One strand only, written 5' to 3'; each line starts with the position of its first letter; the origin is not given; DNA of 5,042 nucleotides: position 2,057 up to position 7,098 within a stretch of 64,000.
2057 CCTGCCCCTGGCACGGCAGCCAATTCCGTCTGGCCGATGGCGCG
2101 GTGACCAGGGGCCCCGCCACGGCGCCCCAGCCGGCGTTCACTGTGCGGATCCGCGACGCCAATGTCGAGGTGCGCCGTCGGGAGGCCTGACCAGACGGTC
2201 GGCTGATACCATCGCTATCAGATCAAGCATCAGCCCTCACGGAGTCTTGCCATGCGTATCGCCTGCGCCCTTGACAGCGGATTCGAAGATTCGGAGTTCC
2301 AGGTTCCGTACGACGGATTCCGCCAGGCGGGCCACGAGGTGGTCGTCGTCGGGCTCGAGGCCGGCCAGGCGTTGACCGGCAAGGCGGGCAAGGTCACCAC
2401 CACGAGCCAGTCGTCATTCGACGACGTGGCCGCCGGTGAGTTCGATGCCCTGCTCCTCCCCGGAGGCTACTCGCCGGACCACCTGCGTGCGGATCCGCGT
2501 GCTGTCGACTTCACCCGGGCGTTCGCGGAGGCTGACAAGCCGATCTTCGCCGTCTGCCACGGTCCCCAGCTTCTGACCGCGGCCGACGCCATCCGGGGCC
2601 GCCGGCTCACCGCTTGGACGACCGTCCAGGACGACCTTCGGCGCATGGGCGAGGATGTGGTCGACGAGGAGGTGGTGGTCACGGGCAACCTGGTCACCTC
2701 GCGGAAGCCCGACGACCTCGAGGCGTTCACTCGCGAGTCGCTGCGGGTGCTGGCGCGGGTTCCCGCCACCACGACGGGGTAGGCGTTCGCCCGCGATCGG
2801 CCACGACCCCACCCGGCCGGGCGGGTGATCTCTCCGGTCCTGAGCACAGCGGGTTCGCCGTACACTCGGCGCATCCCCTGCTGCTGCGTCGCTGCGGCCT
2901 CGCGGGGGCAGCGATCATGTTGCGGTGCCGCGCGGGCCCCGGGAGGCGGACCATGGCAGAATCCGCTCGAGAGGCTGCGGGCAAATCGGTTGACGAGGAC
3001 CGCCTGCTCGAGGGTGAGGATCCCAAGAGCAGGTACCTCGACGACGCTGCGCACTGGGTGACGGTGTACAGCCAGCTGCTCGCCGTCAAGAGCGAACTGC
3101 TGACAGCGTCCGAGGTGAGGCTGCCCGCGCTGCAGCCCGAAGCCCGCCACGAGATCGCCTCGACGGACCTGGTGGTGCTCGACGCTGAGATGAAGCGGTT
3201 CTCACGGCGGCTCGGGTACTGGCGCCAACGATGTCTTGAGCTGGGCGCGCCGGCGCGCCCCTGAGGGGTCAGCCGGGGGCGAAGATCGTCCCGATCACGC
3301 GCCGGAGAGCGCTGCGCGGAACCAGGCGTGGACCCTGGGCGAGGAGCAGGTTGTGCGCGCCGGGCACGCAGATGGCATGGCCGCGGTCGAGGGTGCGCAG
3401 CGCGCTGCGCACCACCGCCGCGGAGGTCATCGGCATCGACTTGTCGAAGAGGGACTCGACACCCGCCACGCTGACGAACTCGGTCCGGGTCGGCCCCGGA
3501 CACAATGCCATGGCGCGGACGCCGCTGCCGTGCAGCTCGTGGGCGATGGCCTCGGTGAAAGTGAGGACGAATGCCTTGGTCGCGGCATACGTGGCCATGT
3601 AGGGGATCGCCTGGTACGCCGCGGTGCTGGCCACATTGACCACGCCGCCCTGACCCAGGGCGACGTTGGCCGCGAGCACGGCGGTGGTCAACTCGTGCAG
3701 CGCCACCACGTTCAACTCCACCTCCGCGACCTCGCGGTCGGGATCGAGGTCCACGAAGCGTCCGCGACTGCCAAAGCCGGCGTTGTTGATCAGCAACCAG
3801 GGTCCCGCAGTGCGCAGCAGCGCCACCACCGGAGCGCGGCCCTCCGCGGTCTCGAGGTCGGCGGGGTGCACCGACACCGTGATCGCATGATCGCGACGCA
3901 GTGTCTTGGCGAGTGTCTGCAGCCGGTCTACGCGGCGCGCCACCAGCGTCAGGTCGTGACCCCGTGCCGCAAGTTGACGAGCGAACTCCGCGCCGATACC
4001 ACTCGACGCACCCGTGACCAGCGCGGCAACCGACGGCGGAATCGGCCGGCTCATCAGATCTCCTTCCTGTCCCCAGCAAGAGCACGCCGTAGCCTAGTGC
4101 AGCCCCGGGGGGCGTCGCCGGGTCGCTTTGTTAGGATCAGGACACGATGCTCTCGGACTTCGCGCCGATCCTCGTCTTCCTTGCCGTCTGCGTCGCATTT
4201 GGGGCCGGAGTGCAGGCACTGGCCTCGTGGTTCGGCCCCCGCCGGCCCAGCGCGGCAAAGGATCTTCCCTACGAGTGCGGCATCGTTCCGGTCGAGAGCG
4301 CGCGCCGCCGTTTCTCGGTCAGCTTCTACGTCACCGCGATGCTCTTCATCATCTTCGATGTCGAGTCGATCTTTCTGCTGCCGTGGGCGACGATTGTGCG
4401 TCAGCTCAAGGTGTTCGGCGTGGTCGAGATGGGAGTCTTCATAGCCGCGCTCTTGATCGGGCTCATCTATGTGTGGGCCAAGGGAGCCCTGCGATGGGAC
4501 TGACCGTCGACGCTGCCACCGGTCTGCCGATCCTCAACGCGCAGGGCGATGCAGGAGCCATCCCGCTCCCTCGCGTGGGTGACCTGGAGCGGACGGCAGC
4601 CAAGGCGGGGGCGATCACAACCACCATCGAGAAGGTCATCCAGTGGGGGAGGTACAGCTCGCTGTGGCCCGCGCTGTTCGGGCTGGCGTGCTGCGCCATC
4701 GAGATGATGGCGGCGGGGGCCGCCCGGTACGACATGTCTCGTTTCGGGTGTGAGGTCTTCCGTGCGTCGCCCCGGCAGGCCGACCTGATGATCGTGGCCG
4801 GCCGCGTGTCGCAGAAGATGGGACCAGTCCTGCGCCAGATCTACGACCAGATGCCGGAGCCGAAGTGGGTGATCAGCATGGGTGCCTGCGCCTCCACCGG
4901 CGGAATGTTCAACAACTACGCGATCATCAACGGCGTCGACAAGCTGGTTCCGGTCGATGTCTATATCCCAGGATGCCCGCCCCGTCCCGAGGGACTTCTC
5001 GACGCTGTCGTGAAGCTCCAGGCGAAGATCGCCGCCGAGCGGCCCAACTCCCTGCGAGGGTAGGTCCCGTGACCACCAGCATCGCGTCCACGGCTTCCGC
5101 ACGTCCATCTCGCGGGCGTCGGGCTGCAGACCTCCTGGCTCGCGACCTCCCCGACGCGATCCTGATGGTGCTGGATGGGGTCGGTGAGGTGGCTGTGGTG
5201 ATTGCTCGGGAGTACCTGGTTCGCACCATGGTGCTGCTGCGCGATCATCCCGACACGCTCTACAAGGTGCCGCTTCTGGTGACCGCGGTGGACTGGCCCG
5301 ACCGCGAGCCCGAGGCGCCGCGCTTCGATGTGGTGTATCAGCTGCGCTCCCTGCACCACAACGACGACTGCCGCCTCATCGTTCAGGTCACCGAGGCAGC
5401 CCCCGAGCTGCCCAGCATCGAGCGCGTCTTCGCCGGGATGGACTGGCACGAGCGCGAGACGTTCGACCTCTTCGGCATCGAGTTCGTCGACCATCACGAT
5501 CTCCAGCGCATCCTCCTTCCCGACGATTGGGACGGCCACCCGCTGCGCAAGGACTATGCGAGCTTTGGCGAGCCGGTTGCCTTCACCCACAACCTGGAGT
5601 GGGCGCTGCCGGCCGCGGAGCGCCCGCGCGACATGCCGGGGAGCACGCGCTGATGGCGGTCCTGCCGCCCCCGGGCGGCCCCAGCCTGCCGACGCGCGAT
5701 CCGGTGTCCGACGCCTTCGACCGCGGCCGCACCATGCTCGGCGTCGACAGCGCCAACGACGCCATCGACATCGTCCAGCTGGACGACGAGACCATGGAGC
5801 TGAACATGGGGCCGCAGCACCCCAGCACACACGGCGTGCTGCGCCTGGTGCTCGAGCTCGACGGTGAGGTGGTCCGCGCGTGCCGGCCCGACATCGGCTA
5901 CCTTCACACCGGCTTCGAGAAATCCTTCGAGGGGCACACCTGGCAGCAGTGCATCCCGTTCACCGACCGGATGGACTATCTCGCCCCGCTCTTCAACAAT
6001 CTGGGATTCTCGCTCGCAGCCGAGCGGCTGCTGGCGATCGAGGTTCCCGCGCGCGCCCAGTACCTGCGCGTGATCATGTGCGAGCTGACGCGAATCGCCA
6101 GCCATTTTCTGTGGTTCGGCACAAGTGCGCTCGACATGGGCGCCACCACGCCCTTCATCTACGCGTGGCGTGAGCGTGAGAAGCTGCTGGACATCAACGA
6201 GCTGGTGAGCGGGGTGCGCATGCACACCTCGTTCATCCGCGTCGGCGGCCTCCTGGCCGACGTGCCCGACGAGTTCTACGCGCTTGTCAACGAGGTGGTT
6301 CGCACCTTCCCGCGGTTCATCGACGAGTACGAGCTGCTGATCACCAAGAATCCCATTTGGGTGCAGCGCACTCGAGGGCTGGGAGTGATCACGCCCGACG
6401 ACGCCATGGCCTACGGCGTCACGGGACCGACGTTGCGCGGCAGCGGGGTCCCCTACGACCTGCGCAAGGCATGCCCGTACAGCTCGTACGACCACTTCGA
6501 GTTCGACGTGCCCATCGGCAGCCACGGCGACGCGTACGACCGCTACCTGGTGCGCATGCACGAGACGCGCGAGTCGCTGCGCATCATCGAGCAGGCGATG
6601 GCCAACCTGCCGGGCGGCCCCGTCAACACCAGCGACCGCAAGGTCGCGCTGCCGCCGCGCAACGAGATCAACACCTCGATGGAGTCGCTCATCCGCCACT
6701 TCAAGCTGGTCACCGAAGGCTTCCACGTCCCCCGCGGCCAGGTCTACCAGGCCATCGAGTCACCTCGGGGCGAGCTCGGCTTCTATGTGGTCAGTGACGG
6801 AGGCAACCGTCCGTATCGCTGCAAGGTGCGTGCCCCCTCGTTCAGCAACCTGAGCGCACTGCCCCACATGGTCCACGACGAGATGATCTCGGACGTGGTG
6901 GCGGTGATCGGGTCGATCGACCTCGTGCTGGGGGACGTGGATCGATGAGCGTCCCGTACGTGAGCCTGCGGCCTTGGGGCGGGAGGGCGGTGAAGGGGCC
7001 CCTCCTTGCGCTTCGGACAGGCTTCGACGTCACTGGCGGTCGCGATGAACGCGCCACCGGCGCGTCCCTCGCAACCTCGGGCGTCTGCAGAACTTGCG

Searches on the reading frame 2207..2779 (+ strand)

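Call 49: search_protein_families(library=pfam, proteins=[window:2207-2779:+], max_evalue=0.001)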
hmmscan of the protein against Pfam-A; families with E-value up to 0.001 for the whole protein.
window:2207-2779:+ (191 aa): 2 families
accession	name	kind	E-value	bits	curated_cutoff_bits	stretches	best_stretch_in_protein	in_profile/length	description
PF01965.30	DJ-1_PfpI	-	1.1e-49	168.9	26.6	1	17-179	2-163/165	DJ-1/PfpI family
PF00117.34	GATase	-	8.1e-05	22.8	22.8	1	68-126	34-88/190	Glutamine amidotransferase class-I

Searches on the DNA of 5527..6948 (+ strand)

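Call 11: search_dna_similar(query=window:5527-6948:+, collection=plasmids, mode=distant, max_rows=10)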
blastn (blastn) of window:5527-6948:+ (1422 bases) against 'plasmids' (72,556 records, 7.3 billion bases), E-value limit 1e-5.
Records with a match: 114; places in all: 115; records where one place covers at least 80% of the query: 1.
Best place of each record, by identity: 60-80% 114.
By first word of the organism name: Sinorhizobium 71; Rhizobium 19; Ensifer 11; Phyllobacterium 2; Tsukamurella 1; Nonomuraea 1; Ralstonia 1; Pararhizobium 1; Embleya 1; Mycobacterium 1; and 5 more.
By predicted mobility (MOB-suite, as given by PLSDB): conjugative 53; non-mobilizable 47; mobilizable 14.
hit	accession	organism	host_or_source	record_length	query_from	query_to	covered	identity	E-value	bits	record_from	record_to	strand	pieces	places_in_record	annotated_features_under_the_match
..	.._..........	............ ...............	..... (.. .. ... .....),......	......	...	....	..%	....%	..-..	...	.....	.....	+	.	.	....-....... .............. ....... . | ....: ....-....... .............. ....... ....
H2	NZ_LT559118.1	Nonomuraea gerenzanensis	-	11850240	277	1422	76%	67.4%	2e-42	304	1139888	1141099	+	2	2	none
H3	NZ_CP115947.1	Ralstonia solanacearum MolK2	Musa sp.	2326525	274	1422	76%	66.1%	4e-33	269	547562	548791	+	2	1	record has no annotation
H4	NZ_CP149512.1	Pararhizobium sp. A13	Aeschynomene indica,cell ...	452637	283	1325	73%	64.6%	6e-37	164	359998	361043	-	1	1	nuoD: NADH dehydrogenase (quinone) subunit D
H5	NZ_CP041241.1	Sinorhizobium mexicanum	Acaciella angustissima,cell culture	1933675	283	1325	73%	63.3%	9e-16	93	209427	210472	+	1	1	none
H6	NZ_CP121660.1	Sinorhizobium terangae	Desmanthus virgatus,cell culture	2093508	273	1326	46%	67.7%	7e-23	201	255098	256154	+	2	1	none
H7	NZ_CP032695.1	Rhizobium jaguaris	Calliandra grandiflora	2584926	283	1325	45%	68.8%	9e-35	233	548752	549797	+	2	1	none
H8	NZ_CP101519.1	Ensifer adhaerens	cell cuture,rhizosphere soil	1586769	283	1325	46%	67.2%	2e-24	200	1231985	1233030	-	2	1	none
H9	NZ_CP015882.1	Ensifer adhaerens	silty clay loam soil (pH 6.1)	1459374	283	1325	45%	67.5%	2e-23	201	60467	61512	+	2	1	none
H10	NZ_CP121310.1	Ensifer adhaerens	bacterial colony,soil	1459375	283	1325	45%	67.5%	2e-23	201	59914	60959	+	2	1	none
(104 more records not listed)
